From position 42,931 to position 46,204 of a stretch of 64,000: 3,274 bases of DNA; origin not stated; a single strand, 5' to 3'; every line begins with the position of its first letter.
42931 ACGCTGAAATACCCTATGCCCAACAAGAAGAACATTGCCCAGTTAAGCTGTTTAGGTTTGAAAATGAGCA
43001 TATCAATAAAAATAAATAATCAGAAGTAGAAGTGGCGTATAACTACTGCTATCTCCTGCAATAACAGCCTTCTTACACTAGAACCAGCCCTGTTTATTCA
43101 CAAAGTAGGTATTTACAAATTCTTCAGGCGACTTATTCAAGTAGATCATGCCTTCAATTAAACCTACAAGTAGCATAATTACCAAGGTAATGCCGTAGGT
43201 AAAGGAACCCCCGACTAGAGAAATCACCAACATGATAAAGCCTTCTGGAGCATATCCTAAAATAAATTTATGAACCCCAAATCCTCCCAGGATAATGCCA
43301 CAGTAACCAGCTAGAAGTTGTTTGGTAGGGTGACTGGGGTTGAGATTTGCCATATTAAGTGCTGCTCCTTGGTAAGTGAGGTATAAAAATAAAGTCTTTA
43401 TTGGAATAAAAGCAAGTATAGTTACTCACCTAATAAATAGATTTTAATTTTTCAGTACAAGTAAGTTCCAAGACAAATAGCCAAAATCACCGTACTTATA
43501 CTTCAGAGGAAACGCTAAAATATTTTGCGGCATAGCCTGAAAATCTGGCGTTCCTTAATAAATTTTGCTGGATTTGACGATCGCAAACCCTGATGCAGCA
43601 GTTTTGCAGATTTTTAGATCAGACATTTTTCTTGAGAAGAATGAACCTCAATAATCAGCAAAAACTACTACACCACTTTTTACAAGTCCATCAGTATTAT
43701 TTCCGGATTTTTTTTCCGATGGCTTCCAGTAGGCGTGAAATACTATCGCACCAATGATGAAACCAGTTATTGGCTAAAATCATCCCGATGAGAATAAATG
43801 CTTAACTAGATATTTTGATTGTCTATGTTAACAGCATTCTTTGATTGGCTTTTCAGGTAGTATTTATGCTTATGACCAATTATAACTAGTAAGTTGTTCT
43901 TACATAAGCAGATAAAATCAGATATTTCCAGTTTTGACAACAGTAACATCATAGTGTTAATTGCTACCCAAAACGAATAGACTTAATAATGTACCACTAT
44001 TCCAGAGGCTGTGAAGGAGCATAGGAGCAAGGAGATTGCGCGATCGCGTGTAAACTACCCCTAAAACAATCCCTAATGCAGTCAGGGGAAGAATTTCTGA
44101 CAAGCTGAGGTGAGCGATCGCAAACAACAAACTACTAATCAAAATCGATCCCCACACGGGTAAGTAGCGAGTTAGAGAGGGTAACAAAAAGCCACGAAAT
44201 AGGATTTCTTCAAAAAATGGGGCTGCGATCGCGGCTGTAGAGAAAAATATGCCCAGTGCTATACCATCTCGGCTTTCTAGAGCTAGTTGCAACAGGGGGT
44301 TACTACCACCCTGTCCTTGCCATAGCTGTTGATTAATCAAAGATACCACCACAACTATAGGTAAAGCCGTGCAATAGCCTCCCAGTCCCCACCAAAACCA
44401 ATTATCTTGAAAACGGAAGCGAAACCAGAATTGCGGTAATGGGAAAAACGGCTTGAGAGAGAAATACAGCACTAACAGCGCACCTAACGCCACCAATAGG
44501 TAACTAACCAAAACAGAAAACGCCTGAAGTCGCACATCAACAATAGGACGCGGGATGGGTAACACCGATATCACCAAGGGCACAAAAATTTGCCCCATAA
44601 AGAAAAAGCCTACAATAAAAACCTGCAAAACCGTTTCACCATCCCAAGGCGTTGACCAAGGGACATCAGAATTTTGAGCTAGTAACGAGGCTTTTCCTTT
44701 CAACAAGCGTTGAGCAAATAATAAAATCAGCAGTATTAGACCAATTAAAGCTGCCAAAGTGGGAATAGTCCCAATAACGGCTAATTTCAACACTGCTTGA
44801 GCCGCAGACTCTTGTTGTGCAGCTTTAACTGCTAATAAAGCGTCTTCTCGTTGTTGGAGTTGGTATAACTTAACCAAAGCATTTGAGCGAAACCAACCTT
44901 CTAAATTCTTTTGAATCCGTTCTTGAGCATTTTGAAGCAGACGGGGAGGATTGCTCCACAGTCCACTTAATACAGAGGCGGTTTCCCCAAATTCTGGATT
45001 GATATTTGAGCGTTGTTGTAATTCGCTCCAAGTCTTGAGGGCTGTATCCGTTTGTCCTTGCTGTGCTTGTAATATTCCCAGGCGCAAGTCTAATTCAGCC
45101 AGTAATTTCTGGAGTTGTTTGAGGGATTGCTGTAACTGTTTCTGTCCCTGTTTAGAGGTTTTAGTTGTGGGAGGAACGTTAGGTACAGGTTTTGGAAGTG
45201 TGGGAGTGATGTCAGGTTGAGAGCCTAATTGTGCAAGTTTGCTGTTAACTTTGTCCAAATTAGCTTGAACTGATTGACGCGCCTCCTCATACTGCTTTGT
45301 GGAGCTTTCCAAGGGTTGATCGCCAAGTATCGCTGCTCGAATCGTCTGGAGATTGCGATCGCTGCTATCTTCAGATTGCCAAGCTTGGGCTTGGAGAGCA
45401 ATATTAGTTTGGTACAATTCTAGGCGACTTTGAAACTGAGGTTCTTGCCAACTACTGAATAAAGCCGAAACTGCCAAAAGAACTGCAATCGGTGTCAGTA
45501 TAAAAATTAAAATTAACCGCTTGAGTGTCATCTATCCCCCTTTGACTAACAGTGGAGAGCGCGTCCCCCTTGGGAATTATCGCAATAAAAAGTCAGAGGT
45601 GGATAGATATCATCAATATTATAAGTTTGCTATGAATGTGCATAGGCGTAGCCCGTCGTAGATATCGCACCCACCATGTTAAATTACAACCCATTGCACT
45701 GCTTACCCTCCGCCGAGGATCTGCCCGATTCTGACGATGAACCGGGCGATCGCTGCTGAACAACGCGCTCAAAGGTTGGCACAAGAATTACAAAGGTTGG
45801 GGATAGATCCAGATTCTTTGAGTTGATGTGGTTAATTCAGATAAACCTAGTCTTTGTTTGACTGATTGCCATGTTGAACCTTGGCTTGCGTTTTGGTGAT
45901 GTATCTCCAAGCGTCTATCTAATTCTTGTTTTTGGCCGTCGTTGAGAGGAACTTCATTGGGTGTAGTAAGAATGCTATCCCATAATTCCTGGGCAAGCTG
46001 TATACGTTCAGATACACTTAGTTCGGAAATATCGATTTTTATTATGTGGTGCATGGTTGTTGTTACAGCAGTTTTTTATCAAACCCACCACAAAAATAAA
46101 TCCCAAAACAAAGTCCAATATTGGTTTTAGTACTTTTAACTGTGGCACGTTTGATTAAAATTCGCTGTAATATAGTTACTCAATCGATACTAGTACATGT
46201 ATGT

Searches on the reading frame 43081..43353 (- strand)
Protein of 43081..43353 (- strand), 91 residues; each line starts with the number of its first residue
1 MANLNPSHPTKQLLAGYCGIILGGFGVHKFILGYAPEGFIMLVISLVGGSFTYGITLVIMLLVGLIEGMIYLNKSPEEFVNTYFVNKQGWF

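Call 3: search_protein_families(library=pfam, proteins=[window:43081-43353:-], max_evalue=0.1)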
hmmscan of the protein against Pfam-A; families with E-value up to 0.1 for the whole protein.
window:43081-43353:- (91 aa): 2 families
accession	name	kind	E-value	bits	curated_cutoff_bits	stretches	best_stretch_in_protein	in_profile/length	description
PF05154.21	TM2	-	1.9e-07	31.6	27.9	1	11-54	4-46/51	TM2 domain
PF07664.17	FeoB_C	-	0.058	13.6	26.6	0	52-80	4-33/54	Ferrous iron transport protein B C terminus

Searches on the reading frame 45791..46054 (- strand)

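Call 3: search_protein_families(library=pfam, proteins=[window:45791-46054:-], max_evalue=0.1)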
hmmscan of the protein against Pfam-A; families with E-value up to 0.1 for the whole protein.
window:45791-46054:- (88 aa): 1 family
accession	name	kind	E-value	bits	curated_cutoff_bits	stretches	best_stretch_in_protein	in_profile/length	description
PF09720.15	Unstab_antitox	-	6.6e-15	55.3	23.3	1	11-65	1-54/54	Putative addiction module component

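Call 4: search_protein_families(library=padloc, proteins=[window:45791-46054:-], max_evalue=0.1)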
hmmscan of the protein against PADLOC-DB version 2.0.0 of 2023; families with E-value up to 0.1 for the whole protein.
window:45791-46054:- (88 aa): 0 families

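Call 5: search_protein_families(library=ncbifam, proteins=[window:45791-46054:-], max_evalue=0.1)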
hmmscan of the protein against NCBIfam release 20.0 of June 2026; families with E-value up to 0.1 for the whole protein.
window:45791-46054:- (88 aa): 1 family
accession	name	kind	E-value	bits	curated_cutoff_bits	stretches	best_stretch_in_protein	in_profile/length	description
TIGR02574.1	stabl_TIGR02574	hypoth_equivalog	7.5e-19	67.5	31.9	1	8-69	1-62/65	putative addiction module component, TIGR02574 family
